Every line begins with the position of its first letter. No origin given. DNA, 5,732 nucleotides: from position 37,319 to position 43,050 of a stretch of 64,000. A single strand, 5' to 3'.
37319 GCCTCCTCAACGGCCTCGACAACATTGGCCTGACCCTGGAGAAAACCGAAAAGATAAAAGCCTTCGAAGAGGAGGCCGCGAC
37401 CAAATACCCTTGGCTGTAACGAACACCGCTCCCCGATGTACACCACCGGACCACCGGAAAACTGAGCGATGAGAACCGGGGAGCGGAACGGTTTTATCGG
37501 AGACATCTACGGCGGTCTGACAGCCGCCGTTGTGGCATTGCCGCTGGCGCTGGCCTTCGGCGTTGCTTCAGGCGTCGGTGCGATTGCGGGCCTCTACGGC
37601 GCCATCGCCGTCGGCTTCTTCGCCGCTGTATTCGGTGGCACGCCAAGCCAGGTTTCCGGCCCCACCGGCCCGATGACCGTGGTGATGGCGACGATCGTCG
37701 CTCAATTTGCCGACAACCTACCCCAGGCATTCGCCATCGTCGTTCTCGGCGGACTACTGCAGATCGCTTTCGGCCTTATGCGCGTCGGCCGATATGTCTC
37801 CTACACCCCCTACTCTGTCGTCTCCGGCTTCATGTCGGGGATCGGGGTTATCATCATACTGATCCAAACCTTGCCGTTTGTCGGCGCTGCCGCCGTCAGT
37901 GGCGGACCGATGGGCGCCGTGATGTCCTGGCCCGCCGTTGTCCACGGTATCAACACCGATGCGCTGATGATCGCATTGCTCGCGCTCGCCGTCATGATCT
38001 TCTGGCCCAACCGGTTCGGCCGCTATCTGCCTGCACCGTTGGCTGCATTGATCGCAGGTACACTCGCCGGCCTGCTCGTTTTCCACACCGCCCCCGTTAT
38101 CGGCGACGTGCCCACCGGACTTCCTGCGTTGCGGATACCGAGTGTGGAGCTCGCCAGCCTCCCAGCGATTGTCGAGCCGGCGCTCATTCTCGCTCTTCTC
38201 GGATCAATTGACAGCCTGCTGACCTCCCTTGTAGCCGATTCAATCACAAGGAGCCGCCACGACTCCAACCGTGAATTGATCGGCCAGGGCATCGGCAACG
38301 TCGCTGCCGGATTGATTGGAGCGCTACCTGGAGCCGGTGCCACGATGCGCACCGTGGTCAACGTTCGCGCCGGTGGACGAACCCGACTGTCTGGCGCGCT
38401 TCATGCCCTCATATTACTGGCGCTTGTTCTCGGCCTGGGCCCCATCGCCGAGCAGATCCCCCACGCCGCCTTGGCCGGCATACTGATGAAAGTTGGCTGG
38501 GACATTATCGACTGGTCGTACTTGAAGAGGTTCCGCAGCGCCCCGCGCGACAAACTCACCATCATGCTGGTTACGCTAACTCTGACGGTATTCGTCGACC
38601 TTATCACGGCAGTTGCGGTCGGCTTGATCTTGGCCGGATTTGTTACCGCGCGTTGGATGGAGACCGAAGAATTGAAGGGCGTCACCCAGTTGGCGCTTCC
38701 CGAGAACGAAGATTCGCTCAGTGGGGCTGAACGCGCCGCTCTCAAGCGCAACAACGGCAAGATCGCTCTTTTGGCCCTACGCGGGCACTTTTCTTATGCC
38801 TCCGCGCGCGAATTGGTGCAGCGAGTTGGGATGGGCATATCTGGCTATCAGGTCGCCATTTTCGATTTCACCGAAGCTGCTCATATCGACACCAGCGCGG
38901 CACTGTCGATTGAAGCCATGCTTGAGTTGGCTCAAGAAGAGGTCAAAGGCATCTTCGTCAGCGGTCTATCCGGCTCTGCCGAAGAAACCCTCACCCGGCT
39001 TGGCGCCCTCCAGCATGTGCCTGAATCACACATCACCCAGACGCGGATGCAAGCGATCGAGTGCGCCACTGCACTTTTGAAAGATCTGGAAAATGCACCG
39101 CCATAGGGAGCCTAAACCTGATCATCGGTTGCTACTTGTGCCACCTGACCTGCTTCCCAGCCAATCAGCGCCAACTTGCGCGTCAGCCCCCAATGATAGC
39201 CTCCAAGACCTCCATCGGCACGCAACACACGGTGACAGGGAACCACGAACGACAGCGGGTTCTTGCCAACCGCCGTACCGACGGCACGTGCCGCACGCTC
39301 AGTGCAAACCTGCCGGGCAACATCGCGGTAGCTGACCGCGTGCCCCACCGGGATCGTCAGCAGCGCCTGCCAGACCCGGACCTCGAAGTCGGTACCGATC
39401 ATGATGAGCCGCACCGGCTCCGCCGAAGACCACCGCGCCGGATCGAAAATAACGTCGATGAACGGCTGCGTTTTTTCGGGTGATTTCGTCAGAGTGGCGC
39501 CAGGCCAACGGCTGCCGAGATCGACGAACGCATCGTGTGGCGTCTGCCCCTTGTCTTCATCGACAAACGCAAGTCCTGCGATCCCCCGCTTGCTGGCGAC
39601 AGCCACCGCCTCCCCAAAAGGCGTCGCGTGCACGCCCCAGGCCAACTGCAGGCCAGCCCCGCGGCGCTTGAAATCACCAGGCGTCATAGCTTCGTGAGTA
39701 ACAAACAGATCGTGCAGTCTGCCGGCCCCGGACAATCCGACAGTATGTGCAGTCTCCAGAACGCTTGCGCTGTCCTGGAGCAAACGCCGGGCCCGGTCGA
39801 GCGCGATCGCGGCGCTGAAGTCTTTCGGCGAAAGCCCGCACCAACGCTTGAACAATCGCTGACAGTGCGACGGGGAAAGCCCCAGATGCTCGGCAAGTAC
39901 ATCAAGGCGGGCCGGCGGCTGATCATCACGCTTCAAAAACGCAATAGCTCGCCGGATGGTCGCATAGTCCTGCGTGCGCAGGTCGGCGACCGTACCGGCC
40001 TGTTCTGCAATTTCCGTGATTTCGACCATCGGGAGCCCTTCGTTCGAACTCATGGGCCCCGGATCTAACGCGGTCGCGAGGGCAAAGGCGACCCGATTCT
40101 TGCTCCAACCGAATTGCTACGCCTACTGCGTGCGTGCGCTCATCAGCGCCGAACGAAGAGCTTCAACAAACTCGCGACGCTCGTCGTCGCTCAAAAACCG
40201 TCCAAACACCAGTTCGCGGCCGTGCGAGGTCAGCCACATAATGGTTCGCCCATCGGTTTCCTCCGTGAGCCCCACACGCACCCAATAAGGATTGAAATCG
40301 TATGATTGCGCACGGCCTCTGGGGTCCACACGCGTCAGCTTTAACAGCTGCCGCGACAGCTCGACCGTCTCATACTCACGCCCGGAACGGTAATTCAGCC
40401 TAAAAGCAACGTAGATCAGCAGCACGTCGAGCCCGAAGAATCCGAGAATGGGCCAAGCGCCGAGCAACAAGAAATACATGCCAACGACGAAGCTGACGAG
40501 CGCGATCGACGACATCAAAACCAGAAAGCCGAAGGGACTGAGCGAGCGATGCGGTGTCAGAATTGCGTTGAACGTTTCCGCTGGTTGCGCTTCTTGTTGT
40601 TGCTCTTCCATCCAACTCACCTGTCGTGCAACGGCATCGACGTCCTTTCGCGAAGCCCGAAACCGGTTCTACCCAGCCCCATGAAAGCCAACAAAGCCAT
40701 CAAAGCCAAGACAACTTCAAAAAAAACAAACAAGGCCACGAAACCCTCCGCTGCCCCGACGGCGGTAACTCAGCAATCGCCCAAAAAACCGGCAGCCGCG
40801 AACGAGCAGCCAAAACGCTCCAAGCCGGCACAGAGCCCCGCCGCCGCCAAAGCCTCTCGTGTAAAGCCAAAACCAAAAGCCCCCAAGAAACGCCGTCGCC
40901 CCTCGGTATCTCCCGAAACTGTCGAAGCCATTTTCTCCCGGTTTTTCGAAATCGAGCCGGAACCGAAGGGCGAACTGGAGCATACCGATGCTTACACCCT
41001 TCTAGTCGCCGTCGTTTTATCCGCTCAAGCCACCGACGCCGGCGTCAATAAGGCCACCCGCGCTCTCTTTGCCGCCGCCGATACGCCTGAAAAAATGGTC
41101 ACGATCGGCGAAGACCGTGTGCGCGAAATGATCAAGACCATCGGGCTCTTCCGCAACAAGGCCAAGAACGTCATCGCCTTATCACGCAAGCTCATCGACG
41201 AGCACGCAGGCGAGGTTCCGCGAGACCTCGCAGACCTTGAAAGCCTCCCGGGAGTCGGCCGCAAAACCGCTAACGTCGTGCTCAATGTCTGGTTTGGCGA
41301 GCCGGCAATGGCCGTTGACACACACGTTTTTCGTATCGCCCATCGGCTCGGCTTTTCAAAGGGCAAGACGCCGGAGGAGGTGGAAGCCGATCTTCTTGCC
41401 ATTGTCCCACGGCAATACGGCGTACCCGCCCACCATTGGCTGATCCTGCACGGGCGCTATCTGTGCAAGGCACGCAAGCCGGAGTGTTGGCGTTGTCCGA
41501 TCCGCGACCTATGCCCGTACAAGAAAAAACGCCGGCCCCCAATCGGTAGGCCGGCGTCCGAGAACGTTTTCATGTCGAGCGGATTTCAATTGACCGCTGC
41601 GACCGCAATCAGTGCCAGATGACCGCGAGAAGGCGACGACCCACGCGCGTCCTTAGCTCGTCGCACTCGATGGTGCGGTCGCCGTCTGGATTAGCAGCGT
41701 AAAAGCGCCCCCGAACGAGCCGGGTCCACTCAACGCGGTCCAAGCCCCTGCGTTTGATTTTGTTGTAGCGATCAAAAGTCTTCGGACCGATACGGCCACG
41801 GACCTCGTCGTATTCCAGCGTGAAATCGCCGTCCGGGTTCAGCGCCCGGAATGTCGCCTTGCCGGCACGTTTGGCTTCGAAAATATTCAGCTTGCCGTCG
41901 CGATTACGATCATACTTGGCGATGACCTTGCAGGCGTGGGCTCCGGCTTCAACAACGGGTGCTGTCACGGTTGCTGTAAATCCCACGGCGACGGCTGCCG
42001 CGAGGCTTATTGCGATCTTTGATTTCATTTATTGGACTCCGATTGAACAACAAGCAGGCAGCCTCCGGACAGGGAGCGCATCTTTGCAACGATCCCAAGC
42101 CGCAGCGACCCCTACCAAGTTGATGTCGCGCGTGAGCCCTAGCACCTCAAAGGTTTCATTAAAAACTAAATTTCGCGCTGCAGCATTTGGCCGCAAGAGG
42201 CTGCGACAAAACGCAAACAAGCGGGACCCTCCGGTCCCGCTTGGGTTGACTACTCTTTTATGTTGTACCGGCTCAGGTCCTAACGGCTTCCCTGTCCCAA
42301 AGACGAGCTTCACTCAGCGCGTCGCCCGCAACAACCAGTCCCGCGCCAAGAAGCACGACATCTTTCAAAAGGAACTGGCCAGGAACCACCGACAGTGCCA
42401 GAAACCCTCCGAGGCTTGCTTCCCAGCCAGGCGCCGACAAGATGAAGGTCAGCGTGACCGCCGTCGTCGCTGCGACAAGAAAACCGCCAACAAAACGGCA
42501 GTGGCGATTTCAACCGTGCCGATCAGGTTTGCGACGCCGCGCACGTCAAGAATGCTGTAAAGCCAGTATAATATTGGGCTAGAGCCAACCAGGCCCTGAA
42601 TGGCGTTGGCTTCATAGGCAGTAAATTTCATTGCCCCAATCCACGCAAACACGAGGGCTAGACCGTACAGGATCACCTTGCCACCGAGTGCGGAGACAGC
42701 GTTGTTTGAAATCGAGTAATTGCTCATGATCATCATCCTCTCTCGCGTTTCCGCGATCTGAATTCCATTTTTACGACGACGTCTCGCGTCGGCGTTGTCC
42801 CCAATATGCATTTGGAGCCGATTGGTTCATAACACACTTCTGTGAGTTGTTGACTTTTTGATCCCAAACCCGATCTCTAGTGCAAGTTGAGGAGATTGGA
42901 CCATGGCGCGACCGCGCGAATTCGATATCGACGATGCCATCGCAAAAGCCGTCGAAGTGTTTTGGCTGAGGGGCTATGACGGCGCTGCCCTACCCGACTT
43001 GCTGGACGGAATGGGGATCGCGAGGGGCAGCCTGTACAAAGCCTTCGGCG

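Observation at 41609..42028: Cationic lanmodulin-like protein with rewired EF loops in a genome with a lanthanide-type dehydrogenase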

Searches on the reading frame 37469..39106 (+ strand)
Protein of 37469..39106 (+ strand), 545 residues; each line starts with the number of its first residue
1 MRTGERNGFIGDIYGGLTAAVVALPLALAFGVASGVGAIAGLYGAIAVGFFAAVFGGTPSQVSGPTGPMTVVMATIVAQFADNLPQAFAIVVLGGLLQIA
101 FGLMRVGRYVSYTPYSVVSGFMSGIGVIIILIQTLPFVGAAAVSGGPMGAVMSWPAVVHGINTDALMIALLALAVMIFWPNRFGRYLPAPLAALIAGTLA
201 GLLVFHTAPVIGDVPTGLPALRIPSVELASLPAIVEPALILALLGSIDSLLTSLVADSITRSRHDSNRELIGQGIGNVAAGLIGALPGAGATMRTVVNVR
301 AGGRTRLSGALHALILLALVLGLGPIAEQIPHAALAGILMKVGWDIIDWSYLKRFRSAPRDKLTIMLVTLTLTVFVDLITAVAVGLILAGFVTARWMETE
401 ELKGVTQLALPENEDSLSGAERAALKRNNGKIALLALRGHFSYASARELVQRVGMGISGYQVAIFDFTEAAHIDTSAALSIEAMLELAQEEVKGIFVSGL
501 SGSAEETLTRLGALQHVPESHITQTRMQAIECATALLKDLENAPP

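Call 10: search_protein_families(library=pfam, proteins=[window:37469-39106:+], max_evalue=0.001)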
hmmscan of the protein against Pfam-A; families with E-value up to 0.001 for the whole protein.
window:37469-39106:+ (545 aa): 2 families
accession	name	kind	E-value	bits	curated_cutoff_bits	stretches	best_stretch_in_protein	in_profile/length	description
PF00916.26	Sulfate_transp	-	4.4e-86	289.4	23.2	1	9-368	1-379/380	Sulfate permease family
PF01740.26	STAS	-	2.6e-06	27.6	22.6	1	427-524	5-101/106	STAS domain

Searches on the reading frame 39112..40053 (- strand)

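Call 10: search_protein_families(library=pfam, proteins=[window:39112-40053:-], max_evalue=0.001)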
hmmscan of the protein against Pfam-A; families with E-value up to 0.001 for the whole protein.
window:39112-40053:- (313 aa): 3 families
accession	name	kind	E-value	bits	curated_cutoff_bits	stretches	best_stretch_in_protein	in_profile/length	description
PF01035.26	DNA_binding_1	-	4.2e-29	100.6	27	1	222-301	1-80/81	6-O-methylguanine DNA methyltransferase, DNA binding domain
PF12833.13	HTH_18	-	6.4e-18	65.3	33.6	1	53-131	1-80/80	Helix-turn-helix domain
PF00165.29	HTH_AraC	-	1.1e-06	29.1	26.6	1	50-79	11-40/42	Bacterial regulatory helix-turn-helix proteins, AraC family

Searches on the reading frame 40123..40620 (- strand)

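Call 10: search_protein_families(library=pfam, proteins=[window:40123-40620:-], max_evalue=0.001)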
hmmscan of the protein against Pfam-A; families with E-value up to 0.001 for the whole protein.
window:40123-40620:- (165 aa): 1 family
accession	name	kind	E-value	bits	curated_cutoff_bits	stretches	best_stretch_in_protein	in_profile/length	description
PF10003.15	DUF2244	-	1.9e-48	164.1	27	1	21-159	1-138/138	Integral membrane protein (DUF2244)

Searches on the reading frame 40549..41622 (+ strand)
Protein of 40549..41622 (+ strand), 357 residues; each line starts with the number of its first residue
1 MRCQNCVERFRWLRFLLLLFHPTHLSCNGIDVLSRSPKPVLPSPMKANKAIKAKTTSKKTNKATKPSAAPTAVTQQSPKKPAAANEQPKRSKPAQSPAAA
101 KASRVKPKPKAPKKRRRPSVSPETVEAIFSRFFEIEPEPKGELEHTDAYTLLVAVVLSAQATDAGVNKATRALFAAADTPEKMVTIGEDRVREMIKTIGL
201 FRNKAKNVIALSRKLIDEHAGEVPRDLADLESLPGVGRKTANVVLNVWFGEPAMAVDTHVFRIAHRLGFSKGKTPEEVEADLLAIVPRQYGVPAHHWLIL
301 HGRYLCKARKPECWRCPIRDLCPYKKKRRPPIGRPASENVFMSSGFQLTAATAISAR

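Call 10: search_protein_families(library=pfam, proteins=[window:40549-41622:+], max_evalue=0.001)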
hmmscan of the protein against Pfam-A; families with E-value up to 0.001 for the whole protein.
window:40549-41622:+ (357 aa): 3 families
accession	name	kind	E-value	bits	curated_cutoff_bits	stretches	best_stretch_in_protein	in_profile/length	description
PF00730.31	HhH-GPD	-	7.7e-25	87.8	26.2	1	153-287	1-107/108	HhH-GPD superfamily base excision DNA repair protein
PF00633.29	HHH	-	5.6e-09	35.8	24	1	219-246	2-29/30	Helix-hairpin-helix motif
PF10576.14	EndIII_4Fe-2S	-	1.8e-05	25.3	20.5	1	306-322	1-17/17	Iron-sulfur binding domain of endonuclease III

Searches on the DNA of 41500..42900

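Call 63: search_rna_families(source=window, start=41500, end=42900, threshold=evalue, max_evalue=1)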
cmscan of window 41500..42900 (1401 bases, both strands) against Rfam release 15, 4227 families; matches with E-value up to 1: 1.
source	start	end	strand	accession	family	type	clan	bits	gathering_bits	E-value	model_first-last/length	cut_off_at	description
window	41523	41598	-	RF02241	Xoo2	Gene; sRNA;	-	21.9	45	0.15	1-78/78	no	Xanthomonadaceae sRNA Xoo2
